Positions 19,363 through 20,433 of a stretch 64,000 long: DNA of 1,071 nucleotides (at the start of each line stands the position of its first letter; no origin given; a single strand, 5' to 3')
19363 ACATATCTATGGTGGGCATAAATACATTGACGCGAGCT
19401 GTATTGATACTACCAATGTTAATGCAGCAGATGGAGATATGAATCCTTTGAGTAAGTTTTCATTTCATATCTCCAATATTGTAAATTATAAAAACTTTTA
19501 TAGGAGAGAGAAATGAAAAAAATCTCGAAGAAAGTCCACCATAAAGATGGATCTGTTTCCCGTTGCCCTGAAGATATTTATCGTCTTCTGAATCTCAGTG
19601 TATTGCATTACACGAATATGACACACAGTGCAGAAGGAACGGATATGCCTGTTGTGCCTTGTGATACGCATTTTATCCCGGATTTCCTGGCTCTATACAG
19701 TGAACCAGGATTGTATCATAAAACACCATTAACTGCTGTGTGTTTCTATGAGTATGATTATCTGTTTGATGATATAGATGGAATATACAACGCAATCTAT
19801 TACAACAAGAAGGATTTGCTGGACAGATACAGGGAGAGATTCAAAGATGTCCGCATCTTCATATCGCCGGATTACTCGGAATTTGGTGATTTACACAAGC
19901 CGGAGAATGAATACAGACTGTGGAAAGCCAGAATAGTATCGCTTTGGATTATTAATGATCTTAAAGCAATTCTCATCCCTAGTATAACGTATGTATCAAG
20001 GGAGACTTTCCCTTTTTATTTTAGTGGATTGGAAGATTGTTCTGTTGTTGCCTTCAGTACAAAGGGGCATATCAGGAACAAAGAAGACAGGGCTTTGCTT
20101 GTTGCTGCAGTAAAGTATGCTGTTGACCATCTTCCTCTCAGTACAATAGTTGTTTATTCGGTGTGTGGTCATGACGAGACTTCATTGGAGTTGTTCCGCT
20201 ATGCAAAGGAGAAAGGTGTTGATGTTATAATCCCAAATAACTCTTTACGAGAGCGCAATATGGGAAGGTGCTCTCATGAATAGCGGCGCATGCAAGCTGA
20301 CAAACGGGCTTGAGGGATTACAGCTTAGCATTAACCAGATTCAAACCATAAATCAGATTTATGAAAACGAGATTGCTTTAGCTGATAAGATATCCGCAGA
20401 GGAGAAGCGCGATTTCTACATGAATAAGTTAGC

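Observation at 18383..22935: AT-rich island: XRE/ImmA switch followed by an iterated DUF4417 - X - Y cassette (candidate undescribed toxin-immunity or defence module)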

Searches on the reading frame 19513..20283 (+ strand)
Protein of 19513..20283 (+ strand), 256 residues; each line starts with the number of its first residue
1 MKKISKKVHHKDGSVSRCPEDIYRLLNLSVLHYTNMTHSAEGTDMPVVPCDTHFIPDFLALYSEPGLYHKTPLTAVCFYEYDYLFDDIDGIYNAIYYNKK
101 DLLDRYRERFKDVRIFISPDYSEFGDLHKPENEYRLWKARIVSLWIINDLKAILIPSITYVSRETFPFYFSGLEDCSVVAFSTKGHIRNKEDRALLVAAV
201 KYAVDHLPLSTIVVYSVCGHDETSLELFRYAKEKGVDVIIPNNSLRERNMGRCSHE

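Call 3: search_protein_families(library=pfam, proteins=[window:19513-20283:+], max_evalue=1)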
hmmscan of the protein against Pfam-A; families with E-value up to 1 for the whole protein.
window:19513-20283:+ (256 aa): 1 family
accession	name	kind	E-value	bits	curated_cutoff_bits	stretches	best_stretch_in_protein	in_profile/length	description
PF14386.11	DUF4417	-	9.5e-16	58.2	28.9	1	44-216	8-166/183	Domain of unknown function (DUF4417)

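Call 5: search_protein_families(library=phrogs, proteins=[window:19513-20283:+], max_evalue=0.1)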
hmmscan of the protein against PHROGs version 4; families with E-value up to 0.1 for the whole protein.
window:19513-20283:+ (256 aa): 2 families
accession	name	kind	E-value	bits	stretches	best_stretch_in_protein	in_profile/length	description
phrog_8680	-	unknown function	4.7e-17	62.8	1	29-216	17-190/221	-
phrog_940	-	DNA, RNA and nucleotide metabolism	8.8e-13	49.2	1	27-216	158-336/388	nuclease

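Call 6: search_protein_families(library=padloc, proteins=[window:19513-20283:+], max_evalue=0.1)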
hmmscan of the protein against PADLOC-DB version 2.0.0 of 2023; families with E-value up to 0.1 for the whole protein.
window:19513-20283:+ (256 aa): 0 families

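Call 7: search_protein_families(library=ncbifam, proteins=[window:19513-20283:+], max_evalue=0.1)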
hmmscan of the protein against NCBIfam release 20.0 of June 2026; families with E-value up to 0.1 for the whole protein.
window:19513-20283:+ (256 aa): 0 families

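Call 41: find_homologous_proteins(query=window:19513-20283:+, max_evalue=0.00001)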
Query window:19513-20283:+ (256 aa): 306 proteins with E <= 0.00001 among 975 candidates; the best 120 are listed.
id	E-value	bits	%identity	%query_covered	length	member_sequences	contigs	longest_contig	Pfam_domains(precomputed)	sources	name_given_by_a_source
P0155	3.4e-173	592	100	100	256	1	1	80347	PF14386.12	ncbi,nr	ncbi:MAG: DUF4417 domain-containing protein [Clostridia bacterium]|nr:DUF4417 domain-containing prot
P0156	1.7e-106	373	64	99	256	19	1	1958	PF14386.12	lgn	-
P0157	4.6e-106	372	63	99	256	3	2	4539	PF14386.12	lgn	-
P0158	1.2e-104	367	63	99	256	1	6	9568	PF14386.12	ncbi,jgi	jgi:hypothetical protein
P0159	2.4e-104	366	64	99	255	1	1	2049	PF14386.12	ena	-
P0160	3.5e-104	365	64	99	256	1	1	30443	PF14386.12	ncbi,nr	ncbi:MAG: DUF4417 domain-containing protein [Clostridia bacterium]|nr:DUF4417 domain-containing prot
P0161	1.6e-103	363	62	99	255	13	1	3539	PF14386.12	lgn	-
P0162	2.5e-103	363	62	99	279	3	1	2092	PF14386.12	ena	-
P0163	3.4e-103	362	64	99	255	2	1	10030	PF14386.12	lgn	-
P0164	3.7e-103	362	63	99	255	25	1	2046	PF14386.12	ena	-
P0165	7.0e-103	361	64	98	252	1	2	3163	PF14386.12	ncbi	-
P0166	1.4e-102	360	61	99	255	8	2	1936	PF14386.12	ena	-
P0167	1.9e-102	360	62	99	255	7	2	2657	PF14386.12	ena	-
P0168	7.2e-102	358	60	99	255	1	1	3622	PF14386.12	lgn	-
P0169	3.6e-101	356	63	99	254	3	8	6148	PF14386.12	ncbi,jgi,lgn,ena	-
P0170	3.9e-101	355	61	99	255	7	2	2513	PF14386.12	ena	-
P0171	1.5e-100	354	61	99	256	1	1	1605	PF14386.12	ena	-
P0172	3.0e-100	353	62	99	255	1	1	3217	PF14386.12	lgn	-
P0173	1.0e-99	351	62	99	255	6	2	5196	PF14386.12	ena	-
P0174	2.2e-99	350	61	99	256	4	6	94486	PF14386.12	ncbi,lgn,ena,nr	ncbi:MAG: DUF4417 domain-containing protein [Clostridia bacterium]|nr:DUF4417 domain-containing prot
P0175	2.6e-99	350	61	99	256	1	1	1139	PF14386.12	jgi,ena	-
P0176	4.8e-99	349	62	95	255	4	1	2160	PF14386.12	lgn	-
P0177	1.1e-98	348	62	98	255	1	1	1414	PF14386.12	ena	-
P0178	1.3e-98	347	60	99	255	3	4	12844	PF14386.12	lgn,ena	-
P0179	2.3e-98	346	61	99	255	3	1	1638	PF14386.12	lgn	-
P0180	4.1e-98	346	63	98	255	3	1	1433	PF14386.12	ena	-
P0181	4.8e-98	345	61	99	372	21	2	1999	PF14386.12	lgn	-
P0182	3.4e-97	343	61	99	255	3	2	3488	PF14386.12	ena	-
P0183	3.7e-97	342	60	99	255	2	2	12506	PF14386.12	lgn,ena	-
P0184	5.9e-97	342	61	99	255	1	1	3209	PF14386.12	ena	-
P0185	2.6e-96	340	60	100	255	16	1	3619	PF14386.12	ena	-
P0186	2.7e-96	340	61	98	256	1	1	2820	PF14386.12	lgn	-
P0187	3.0e-96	339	61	100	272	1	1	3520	PF14386.12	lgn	-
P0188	5.2e-96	339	59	99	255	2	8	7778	PF14386.12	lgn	-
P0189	8.0e-96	338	60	99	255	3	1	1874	PF14386.12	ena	-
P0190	1.7e-95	337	58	99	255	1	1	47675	PF14386.12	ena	-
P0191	2.1e-95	337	59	99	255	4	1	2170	PF14386.12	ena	-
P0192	4.4e-95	336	58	100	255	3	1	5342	PF14386.12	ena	-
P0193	8.8e-95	335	59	99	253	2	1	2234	PF14386.12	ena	-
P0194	7.2e-94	332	58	99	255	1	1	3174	PF14386.12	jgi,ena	-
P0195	1.3e-93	331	59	99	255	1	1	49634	PF14386.12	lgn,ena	-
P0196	5.2e-93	329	57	99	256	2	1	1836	PF14386.12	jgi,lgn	-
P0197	1.8e-91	324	60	98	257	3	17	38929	PF14386.12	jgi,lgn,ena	jgi:hypothetical protein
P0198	1.9e-91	324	60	98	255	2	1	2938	PF14386.12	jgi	-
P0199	6.8e-90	319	56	100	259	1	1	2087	PF14386.12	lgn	-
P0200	2.1e-89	317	57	98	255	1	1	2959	PF14386.12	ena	-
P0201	9.0e-89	315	56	97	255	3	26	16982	PF14386.12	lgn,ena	-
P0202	1.4e-88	314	57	98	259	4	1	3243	PF14386.12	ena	-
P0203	2.8e-88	313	56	99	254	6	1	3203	PF14386.12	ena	-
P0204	6.4e-88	312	54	98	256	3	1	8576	PF14386.12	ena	-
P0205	7.4e-88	312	55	98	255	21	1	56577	PF14386.12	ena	-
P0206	7.9e-88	312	54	100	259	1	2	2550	PF14386.12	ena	-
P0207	8.2e-88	312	57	98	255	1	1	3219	PF14386.12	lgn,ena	-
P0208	9.8e-87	308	54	97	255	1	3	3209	PF14386.12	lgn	-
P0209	1.4e-86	308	55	99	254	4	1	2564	PF14386.12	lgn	-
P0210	2.8e-86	307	57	98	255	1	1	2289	PF14386.12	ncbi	-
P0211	6.4e-86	306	55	98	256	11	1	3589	PF14386.12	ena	-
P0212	8.0e-86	305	55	99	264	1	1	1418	PF14386.12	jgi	jgi:hypothetical protein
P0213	1.8e-85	304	54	100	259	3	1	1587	PF14386.12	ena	-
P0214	7.6e-85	302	55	99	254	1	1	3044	PF14386.12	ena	-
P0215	1.1e-84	302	54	99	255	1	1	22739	PF14386.12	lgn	-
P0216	1.8e-84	301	54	99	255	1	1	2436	PF14386.12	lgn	-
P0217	1.2e-83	298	54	98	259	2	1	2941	PF14386.12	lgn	-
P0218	4.0e-83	296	54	97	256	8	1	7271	PF14386.12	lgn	-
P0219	4.6e-83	296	54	99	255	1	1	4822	PF14386.12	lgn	-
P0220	7.6e-83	296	53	97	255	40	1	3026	PF14386.12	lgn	-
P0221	1.7e-82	294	53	99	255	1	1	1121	PF14386.12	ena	-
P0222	3.4e-82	293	53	99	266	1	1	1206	PF14386.12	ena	-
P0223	1.4e-81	291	54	99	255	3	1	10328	PF14386.12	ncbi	-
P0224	4.4e-81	290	54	97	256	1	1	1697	PF14386.12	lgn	-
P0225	1.3e-80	288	52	98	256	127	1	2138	PF14386.12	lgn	-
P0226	1.5e-80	288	52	94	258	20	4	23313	PF14386.12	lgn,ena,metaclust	metaclust:\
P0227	6.5e-80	286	51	98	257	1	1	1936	PF14386.12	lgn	-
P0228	1.5e-79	285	52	94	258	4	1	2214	PF14386.12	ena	-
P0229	1.3e-78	282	50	94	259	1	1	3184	PF14386.12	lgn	-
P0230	3.1e-78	280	51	98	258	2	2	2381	PF14386.12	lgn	-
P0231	5.0e-78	280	50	98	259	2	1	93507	PF14386.12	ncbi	-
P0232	5.8e-78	280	52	100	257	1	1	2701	PF14386.12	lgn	-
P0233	8.1e-78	279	51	98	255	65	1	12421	PF14386.12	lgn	-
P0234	1.0e-77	279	51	94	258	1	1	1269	PF14386.12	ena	-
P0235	2.0e-77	278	52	94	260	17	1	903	PF14386.12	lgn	-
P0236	2.7e-77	277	56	91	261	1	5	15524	PF14386.12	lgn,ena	-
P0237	2.4e-76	274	49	94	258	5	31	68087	PF14386.12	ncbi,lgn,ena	-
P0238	2.5e-76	274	50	98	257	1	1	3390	PF14386.12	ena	-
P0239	3.6e-76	274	52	91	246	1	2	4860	PF14386.12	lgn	-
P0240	3.9e-76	274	55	91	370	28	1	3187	PF14386.12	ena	-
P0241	1.6e-75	272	48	98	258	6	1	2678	PF14386.12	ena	-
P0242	2.0e-75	271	50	98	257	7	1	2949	PF14386.12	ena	-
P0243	2.2e-75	271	54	91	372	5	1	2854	PF14386.12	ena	-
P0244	2.4e-75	271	49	98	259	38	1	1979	PF14386.12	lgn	-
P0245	3.9e-75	270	50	98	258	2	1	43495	PF14386.12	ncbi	-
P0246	5.1e-75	270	51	90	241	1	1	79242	PF14386.12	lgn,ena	-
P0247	6.5e-75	270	51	90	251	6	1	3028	PF14386.12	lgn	-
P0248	1.9e-74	268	50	94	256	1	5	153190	PF14386.12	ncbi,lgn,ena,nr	ncbi:MAG: DUF4417 domain-containing protein [Eubacterium sp.]|nr:DUF4417 domain-containing protein [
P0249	3.3e-74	267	51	94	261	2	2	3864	PF14386.12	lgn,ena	-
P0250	3.6e-74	267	47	98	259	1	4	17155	PF14386.12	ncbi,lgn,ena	-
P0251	1.1e-73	266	49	98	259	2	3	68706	PF14386.12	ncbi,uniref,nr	ncbi:DUF4417 domain-containing protein [Paratractidigestivibacter sp.]|uniref:DUF4417 domain-contain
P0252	1.2e-73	265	53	91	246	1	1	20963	PF14386.12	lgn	-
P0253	1.3e-73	265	48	98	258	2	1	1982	PF14386.12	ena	-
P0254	1.4e-73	265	50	93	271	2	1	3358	PF14386.12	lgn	-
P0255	1.4e-73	265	52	91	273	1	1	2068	PF14386.12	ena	-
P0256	2.0e-73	265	47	98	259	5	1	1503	PF14386.12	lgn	-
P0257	2.5e-73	264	48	98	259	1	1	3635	PF14386.12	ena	-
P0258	4.5e-73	264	51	94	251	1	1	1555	PF14386.12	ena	-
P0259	4.5e-73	264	50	98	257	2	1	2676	PF14386.12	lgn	-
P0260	4.6e-73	263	53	91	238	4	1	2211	PF14386.12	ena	-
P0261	4.6e-73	263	48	100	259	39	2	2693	PF14386.12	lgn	-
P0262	5.1e-73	263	49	98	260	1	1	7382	PF14386.12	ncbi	-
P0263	9.2e-73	263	51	92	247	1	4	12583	PF14386.12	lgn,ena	-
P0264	1.2e-72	262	52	89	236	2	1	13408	PF14386.12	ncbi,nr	ncbi:MAG: DUF4417 domain-containing protein [Coriobacteriia bacterium]|nr:DUF4417 domain-containing 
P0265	1.4e-72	262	49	100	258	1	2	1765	PF14386.12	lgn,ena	-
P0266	1.5e-72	262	52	88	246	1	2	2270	PF14386.12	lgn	-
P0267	2.0e-72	261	49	94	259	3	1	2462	PF14386.12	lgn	-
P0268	2.0e-72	261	49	91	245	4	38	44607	PF14386.12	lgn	-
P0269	2.4e-72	261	50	91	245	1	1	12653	PF14386.12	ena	-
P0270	3.0e-72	261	48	98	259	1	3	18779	PF14386.12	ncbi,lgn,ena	-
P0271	3.1e-72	261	51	98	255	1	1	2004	PF14386.12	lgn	-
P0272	3.6e-72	261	48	96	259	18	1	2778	PF14386.12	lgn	-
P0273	3.6e-72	261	49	97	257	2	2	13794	PF14386.12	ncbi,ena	-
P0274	4.2e-72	260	47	98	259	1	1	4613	PF14386.12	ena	-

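Call 43: find_related_loci(query=A3, collection=genome_contigs, flank=6000)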
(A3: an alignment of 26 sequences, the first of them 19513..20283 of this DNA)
Query A3 (256 aa) in genome_contigs; peptide patterns used: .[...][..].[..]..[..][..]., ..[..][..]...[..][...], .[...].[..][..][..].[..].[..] (x = any residue, [..] = any of these).
137 stretches matched a pattern; 96 encode a relative of the query (tblastn E <= 1e-3); the best 80 are kept; 80 distinct loci.
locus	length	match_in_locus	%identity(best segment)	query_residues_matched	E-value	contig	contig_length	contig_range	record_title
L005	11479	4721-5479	63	1-253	8e-106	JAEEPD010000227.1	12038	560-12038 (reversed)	MAG: Bacillota bacterium isolate Tb.RUG.302 NODE_5283262_length_12038_cov_0.985979, whole genome shotgun sequence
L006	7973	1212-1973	61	1-254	2e-104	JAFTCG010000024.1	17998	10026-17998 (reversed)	MAG: Clostridia bacterium isolate RGIG3687 Goat_Rumen.Co__c844415, whole genome shotgun sequence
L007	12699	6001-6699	65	22-254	1e-102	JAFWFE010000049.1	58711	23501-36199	MAG: Solobacterium sp. isolate RGIG5684 Sheep_Duodenum.Co__c606714, whole genome shotgun sequence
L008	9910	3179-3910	63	11-254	5e-100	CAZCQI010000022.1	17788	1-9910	MAG TPA_asm: uncultured Eubacteriales bacterium isolate SRP315200_co2_480 genome assembly, contig: NODE_3188_length_1778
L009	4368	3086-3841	55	1-252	2e-91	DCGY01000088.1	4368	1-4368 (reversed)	MAG TPA_asm: Lachnospiraceae bacterium UBA1766 UBA1766_contig_105454, whole genome shotgun sequence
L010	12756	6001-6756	52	1-252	1e-86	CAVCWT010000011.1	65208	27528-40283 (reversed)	Lachnospiraceae bacterium isolate H07626-L1_cleanbin_000011 genome assembly, contig: Spades_H07626-L1_contig_158, whole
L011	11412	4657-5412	52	1-252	1e-85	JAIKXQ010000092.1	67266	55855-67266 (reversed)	MAG: Eubacterium sp. isolate RUI459 k141_14170782_flag=0_multi=137.5625_len=67266, whole genome shotgun sequence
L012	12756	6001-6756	51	1-252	2e-83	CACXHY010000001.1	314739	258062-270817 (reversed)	MAG: uncultured Clostridiales bacterium isolate RUG11272 genome assembly, contig: RUG11272_asm_1, whole genome shotgun s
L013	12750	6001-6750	50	3-252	9e-82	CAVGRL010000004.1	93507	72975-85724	Bacteroidaceae bacterium isolate G02651-L1_cleanbin_000009 genome assembly, contig: Spades_G02651-L1_contig_121, whole g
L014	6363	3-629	59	45-253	6e-81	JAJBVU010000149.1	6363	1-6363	MAG: Eubacterium sp. isolate U_127185 U_127185=NODE_2344_length_6363_cov_8.310082, whole genome shotgun sequence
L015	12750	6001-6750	50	3-252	7e-80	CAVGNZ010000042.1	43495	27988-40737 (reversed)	Bacteroidaceae bacterium isolate H07670-L1_cleanbin_000006 genome assembly, contig: Spades_H07670-L1_contig_396, whole g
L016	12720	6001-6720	54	13-252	2e-82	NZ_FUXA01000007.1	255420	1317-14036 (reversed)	Eubacterium ruminantium strain ATCC 17233, whole genome shotgun sequence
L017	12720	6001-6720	50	13-252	7e-80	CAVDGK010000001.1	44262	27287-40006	Oscillospiraceae bacterium isolate SRR8978224_cleanbin_000003 genome assembly, contig: Spades_SRR8978224_contig_11, whol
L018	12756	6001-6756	50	3-254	8e-80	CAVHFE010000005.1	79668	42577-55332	Oscillospiraceae bacterium isolate H07681-L1_cleanbin_000015 genome assembly, contig: Spades_H07681-L1_contig_138, whole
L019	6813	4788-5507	50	13-252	1e-79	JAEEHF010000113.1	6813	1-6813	MAG: Bacillota bacterium isolate Tb.RUG.116 k141_10131651_flag=1_multi=12.0000_len=6813, whole genome shotgun sequence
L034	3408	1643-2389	47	3-251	1e-75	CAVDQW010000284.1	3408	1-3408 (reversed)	bacterium isolate SRR8978442_cleanbin_000003 genome assembly, contig: Spades_SRR8978442_contig_2983, whole genome shotgu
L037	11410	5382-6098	46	14-252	1e-74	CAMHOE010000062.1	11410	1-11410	MAG: uncultured Clostridia bacterium isolate SRR11784281_bin.88_metaWRAP_v1.3_MAG genome assembly, contig: ERZ12203356.9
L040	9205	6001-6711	49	20-256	9e-74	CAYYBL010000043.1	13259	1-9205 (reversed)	MAG TPA_asm: uncultured Lachnospiraceae bacterium isolate SRP278969_co2_52 genome assembly, contig: NODE_5409_length_132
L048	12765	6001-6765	46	1-256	4e-71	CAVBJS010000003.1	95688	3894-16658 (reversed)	Bacteroidaceae bacterium isolate G02640-L1_cleanbin_000007 genome assembly, contig: Spades_G02640-L1_contig_67, whole ge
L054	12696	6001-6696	47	20-250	3e-69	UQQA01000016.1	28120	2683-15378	uncultured Ruminococcus sp. isolate UMGS533 genome assembly, contig: NODE_353_length_28120_cov_4.085801, whole genome sh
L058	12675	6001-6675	49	24-249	2e-67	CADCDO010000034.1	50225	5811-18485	MAG: Fibrobacter succinogenes isolate RUG14562 genome assembly, contig: RUG14562_asm_34, whole genome shotgun sequence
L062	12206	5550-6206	47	31-249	2e-66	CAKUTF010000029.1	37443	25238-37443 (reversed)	MAG: uncultured Fibrobacter sp. isolate REFINED_METABAT215_TOP10_CONTIGS_1500_ASSEMBLY_K77_MERGED__Hadza_MoBio_hadza-I-L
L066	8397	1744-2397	49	34-250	2e-63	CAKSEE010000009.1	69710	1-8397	MAG: uncultured Oscillospiraceae bacterium isolate REFINED_METABAT215_TOP10_CONTIGS_1500_ASSEMBLY_K77_MERGED__Hadza_MoBi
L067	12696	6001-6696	49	20-251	2e-75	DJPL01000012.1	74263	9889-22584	MAG TPA_asm: Ruminococcaceae bacterium UBA6413 UBA6413_contig_3098, whole genome shotgun sequence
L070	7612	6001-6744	46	1-249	4e-62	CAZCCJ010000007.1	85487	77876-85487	MAG TPA_asm: uncultured Staphylococcaceae bacterium isolate binchicken_co354_213 genome assembly, contig: NODE_139_lengt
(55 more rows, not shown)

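Call 52: search_protein_families(library=pfam, proteins=[L005:5476-5940:+, L048:6774-7256:+, L070:6767-7192:+, L058:6710-7249:+, L054:6741-7169:+, L009:3852-4292:+, L034:2406-2912:+, L037:6118-6666:+, L066:2442-2921:+, L067:6719-7216:+], max_evalue=0.01)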
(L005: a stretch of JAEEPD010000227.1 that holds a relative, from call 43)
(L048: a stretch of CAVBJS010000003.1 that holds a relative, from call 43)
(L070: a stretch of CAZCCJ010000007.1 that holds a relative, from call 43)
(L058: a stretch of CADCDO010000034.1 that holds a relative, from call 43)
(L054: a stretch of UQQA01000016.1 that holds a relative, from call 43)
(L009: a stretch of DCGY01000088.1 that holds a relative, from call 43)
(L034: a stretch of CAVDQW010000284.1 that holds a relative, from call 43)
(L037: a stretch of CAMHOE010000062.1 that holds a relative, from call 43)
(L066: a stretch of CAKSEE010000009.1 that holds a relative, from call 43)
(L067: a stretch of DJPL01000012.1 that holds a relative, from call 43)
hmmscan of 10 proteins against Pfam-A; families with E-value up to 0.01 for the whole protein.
L005:5476-5940:+ (154 aa): 1 family
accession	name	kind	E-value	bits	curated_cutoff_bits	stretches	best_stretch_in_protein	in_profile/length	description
PF21814.2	DUF6883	-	2.4e-17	63.6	27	1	43-151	2-108/110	Domain of unknown function (DUF6883)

L048:6774-7256:+ (160 aa): 0 families

L070:6767-7192:+ (141 aa): 1 family
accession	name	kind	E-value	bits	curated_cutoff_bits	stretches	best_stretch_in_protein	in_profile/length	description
PF21107.2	STPRs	-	0.0099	16.7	27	0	19-62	21-66/74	STPRs (score and three amino acid peptide repeats)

L058:6710-7249:+ (179 aa): 1 family
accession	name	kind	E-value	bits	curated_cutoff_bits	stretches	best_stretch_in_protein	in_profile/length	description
PF14436.11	EndoU_bacteria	-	2.7e-26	92.9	25.3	1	63-178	4-128/129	Bacterial EndoU nuclease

L054:6741-7169:+ (142 aa): 0 families

L009:3852-4292:+ (146 aa): 2 families
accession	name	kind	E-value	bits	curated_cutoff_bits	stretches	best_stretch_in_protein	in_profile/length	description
PF15542.11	Ntox50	-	9.7e-27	94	22.2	1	54-140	1-92/92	Bacterial toxin 50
PF15974.10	Cadherin_tail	-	0.0034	18.3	22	1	5-83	26-104/134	Cadherin C-terminal cytoplasmic tail, catenin-binding region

L034:2406-2912:+ (168 aa): 1 family
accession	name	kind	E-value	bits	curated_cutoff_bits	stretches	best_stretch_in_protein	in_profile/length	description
PF01978.25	TrmB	-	0.0017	18.6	25.6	0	98-131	26-59/68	Sugar-specific transcriptional regulator TrmB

L037:6118-6666:+ (182 aa): 0 families

L066:2442-2921:+ (159 aa): 0 families

L067:6719-7216:+ (165 aa): 0 families

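Call 53: search_protein_families(library=pfam, proteins=[L048:7261-7626:+, L070:7152-7553:+, L058:7256-7606:+, L054:7151-7507:+, L034:2846-3253:+, L037:6670-7266:+, L066:2936-3412:+, L067:7213-7668:+, L040:6692-7108:+, L040:7111-7476:+], max_evalue=0.01)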
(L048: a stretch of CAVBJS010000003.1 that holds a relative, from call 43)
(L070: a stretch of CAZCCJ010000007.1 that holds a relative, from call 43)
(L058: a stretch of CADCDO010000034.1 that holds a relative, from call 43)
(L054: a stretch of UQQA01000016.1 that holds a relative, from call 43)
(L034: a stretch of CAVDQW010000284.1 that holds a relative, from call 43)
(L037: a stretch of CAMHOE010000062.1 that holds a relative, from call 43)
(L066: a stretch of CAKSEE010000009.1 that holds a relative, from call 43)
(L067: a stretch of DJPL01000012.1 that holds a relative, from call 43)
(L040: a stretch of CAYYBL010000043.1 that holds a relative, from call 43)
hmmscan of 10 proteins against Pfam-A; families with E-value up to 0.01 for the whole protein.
L048:7261-7626:+ (121 aa): 1 family
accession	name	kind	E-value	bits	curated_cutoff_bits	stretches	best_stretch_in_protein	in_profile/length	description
PF24722.1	DUF7674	-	4.7e-14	52.8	27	1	8-112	2-103/111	Domain of unknown function (DUF7674)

L070:7152-7553:+ (133 aa): 1 family
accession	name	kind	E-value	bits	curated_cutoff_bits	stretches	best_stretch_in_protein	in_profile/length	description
PF24722.1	DUF7674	-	2.5e-08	34.4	27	1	19-122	3-106/111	Domain of unknown function (DUF7674)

L058:7256-7606:+ (116 aa): 0 families

L054:7151-7507:+ (118 aa): 1 family
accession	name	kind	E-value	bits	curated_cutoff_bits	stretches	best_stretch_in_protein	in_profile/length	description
PF14164.11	YqzH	-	0.0045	17.4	30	0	83-112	16-45/64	YqzH-like protein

L034:2846-3253:+ (135 aa): 0 families

L037:6670-7266:+ (198 aa): 4 families
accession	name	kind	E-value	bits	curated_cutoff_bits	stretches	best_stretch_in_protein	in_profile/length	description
PF13599.13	Pentapeptide_4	-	1.1e-14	54.7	38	2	49-124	3-78/78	Pentapeptide repeat region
PF00805.28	Pentapeptide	-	4.6e-11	42.5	20.2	1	44-79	3-38/40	Pentapeptide repeats (8 copies)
PF13576.12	Pentapeptide_3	-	2.5e-09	37.7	27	1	54-97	1-47/48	Pentapeptide repeats (9 copies)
PF23894.2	LD_SV2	-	9.7e-09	35.9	29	1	75-144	23-92/92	SV2A/B/C luminal domain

L066:2936-3412:+ (158 aa): 0 families

L067:7213-7668:+ (151 aa): 0 families

L040:6692-7108:+ (138 aa): 0 families

L040:7111-7476:+ (121 aa): 0 families
